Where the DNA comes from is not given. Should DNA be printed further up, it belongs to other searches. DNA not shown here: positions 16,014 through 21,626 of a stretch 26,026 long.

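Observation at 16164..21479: Stand-alone 1771-aa DUF4011–SF1 helicase–Vsr/DUF559 nuclease fusion: candidate single-gene antiphage (Hhe-like) system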

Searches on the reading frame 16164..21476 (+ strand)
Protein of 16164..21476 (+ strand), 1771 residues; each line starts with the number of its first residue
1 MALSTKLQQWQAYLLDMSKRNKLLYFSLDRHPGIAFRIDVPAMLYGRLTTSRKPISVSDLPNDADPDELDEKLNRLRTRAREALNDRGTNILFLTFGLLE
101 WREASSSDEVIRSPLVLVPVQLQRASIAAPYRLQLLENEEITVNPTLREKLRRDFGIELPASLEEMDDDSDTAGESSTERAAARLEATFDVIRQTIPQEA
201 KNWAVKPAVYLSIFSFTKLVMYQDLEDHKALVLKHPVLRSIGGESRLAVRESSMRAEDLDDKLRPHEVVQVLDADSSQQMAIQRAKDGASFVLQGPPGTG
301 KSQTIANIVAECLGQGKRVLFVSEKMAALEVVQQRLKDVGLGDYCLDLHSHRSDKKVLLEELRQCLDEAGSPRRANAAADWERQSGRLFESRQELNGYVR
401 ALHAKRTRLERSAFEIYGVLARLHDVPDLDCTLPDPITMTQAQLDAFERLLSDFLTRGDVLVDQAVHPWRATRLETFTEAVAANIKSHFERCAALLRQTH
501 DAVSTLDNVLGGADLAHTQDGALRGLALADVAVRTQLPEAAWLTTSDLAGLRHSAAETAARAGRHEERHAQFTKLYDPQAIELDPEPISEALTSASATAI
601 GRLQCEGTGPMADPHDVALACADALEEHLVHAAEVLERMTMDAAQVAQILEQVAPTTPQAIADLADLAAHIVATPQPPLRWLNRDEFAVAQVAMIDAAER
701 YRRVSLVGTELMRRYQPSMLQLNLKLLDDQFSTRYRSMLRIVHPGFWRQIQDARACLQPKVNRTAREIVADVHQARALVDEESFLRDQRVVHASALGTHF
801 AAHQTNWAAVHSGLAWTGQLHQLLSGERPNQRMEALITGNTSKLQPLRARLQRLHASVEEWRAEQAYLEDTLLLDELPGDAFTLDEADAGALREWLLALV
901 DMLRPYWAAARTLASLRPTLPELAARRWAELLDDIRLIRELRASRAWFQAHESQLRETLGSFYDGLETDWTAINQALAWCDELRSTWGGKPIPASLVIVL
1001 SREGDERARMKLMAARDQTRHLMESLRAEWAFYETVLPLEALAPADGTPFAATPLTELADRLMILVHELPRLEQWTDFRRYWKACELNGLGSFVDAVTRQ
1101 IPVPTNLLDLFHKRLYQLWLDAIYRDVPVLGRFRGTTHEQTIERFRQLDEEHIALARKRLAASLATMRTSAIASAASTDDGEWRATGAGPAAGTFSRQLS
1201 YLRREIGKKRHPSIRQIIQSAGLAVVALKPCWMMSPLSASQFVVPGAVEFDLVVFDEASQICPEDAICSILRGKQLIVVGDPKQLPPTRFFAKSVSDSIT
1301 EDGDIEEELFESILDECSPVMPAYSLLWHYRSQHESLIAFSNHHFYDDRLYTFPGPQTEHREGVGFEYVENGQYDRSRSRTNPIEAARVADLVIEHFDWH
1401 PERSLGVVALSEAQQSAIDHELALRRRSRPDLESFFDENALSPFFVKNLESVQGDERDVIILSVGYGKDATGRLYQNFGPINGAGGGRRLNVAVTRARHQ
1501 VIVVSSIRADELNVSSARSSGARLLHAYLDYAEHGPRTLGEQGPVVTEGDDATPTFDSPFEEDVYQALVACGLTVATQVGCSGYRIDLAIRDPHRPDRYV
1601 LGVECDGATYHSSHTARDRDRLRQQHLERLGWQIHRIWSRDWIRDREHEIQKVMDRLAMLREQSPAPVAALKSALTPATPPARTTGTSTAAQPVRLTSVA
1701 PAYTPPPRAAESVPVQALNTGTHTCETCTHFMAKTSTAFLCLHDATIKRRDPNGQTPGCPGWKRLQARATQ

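Call 4: search_protein_families(library=pfam, proteins=[window:16164-21476:+], max_evalue=0.01)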
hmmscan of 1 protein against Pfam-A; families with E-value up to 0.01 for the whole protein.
window:16164-21476:+ (1771 aa): 10 families
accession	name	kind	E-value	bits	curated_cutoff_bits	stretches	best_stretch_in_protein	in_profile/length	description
PF18741.7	MTES_1575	-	2.4e-38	130.5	38.2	1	1560-1657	1-96/96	REase_MTES_1575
PF13195.11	DUF4011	-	6.9e-28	98.1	22.2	1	14-151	2-158/158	Protein of unknown function (DUF4011)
PF13086.12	AAA_11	-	9.1e-17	62.1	27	2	1248-1288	212-253/257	AAA domain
PF13087.12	AAA_12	-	9.1e-16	58.4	27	1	1306-1506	2-193/195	AAA domain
PF13245.12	AAA_19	-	1.4e-07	32.2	25.1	1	278-334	1-59/134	AAA domain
PF13604.12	AAA_30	-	2.7e-07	31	27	1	276-336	4-66/191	AAA domain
PF04851.21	ResIII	-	0.0013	19.1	22.5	1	277-341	7-78/164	Type III restriction enzyme, res subunit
PF04480.18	DUF559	-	0.0018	18.5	20.6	1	1601-1657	55-108/109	Protein of unknown function (DUF559)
PF09848.15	SLFN-g3_helicase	-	0.0039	17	24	0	291-338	4-53/354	Schlafen group 3, DNA/RNA helicase domain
PF08373.16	RAP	-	0.0057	17.1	24.2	0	1603-1644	1-44/58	RAP domain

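Call 5: search_protein_families(library=padloc, proteins=[window:16164-21476:+], max_evalue=0.01)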
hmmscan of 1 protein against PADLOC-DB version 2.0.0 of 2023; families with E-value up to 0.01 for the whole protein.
window:16164-21476:+ (1771 aa): 12 families
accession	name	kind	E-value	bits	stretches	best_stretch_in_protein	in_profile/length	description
PDLC05009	PDC-S37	-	0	1388.6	4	905-1673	621-1353/1550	-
PDLC02194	Hhe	-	5.5e-199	661.8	2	1060-1666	1205-1789/1911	-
PDLC03920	MkoA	-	1.5e-33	114.2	2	1249-1532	791-1097/1112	-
PDLC03924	MkoC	-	4.9e-28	95.8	2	1329-1529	776-963/1136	-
PDLC03921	MkoA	-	6.7e-16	55.2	2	1249-1506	1296-1566/1607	-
PDLC04140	mad8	-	9.8e-08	29.9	1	291-387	30-135/314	mads_8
PDLC01734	typeIV_RecD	-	9.3e-07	25.5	1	250-310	316-376/763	RecD_0_IVD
PDLC05035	PDC-S53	-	0.00025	17.2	0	1248-1290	576-620/900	-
PDLC05065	PDC-S68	-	0.0006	15.7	1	1249-1287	703-744/1221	-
PDLC05064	PDC-S68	-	0.00079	15.2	0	289-324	701-736/1273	-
PDLC02372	Nhi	-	0.0028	14.3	0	286-323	198-233/470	-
PDLC04173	GajB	-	0.0045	14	0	293-340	14-60/471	-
